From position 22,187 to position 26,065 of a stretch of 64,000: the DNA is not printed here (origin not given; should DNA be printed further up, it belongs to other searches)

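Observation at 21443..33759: Six consecutive signal-peptide-bearing genes, five encoding fibre-like proteins, appended to a contractile-tail fibre module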

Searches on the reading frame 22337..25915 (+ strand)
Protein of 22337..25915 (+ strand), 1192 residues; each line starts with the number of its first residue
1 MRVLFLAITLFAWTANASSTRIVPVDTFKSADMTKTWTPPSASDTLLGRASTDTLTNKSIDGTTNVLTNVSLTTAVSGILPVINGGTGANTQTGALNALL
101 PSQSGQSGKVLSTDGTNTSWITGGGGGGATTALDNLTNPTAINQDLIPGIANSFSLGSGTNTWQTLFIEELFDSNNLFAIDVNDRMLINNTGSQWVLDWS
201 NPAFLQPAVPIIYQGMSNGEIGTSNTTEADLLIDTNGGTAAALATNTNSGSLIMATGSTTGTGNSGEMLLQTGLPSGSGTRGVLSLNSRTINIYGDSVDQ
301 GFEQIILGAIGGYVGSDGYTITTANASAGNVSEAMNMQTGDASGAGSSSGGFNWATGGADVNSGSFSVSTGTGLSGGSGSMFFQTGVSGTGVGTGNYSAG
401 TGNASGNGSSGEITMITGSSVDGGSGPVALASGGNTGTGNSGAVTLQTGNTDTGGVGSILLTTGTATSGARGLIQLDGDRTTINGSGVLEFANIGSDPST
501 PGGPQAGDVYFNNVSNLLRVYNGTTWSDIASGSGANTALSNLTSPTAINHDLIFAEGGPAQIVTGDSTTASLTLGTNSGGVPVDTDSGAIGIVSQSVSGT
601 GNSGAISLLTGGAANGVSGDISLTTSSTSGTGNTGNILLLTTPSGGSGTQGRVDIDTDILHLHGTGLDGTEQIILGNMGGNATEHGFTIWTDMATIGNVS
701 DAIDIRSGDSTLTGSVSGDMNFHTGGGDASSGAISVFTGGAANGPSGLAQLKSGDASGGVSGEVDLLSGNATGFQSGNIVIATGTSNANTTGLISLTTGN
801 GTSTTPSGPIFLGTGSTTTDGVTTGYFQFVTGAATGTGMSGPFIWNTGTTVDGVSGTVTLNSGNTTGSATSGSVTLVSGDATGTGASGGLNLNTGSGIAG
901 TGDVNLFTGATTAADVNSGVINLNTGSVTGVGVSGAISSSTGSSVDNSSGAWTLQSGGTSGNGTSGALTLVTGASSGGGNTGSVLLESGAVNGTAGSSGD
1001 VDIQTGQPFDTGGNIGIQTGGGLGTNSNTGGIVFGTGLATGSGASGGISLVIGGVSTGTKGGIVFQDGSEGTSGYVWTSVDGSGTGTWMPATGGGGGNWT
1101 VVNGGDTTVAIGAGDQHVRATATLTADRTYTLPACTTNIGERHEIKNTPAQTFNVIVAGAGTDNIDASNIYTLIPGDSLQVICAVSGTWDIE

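Call 5: search_protein_families(library=pfam, proteins=[window:22337-25915:+], max_evalue=0.01)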
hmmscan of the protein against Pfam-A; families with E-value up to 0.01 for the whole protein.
window:22337-25915:+ (1192 aa): 0 families

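Call 6: search_protein_families(library=phrogs, proteins=[window:22337-25915:+], max_evalue=0.01)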
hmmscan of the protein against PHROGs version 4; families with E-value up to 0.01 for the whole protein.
window:22337-25915:+ (1192 aa): 1 family
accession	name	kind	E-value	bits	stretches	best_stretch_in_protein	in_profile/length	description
phrog_8309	-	unknown function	0.0017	18.5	1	494-539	19-64/312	-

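Call 30: search_solved_structures(query=window:22337-25915:+, max_evalue=1)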
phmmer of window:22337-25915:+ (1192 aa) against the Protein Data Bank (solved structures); distinct sequences matched with E-value up to 1: 17.
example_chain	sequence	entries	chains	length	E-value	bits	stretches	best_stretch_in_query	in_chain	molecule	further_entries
2yew_A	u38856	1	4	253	0.075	14.1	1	348-402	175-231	CAPSID PROTEIN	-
7lih_F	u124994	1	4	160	0.078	14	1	348-404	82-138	Capsid protein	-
9bcy_AAA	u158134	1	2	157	0.099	13.7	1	348-402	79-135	Structural polyprotein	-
9eau_C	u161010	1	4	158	0.13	13.3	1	348-401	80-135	Capsid protein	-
8p61_A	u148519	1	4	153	0.13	13.2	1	348-404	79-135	Capsid protein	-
1dyl_A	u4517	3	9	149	0.15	13.1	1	348-400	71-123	NUCLEOCAPSID PROTEIN | SEMLIKI FOREST VIRUS CAPSID PROTEIN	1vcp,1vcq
3j2w_I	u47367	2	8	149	0.15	13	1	348-401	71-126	Capsid protein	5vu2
6nk7_I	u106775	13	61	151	0.16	13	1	348-401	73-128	Capsid protein | CHIKV capsid protein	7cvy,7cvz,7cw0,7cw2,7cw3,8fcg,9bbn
8ua8_D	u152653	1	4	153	0.16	13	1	348-400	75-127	Capsid protein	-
6nk5_I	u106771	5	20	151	0.16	13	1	348-401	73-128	Capsid protein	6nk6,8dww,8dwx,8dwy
5h23_A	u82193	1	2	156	0.17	12.9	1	348-401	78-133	Capsid Protein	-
8yvy_D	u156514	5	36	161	0.18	12.8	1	348-400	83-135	capsid protein | capsid protein, partial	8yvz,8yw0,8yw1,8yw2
8ihp_C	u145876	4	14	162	0.18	12.8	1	348-400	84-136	Capsid protein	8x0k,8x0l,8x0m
7ko8_A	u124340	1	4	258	0.27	12.2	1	348-402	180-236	Capsid protein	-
9kqr_l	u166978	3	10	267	0.47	11.4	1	348-400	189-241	Capsid protein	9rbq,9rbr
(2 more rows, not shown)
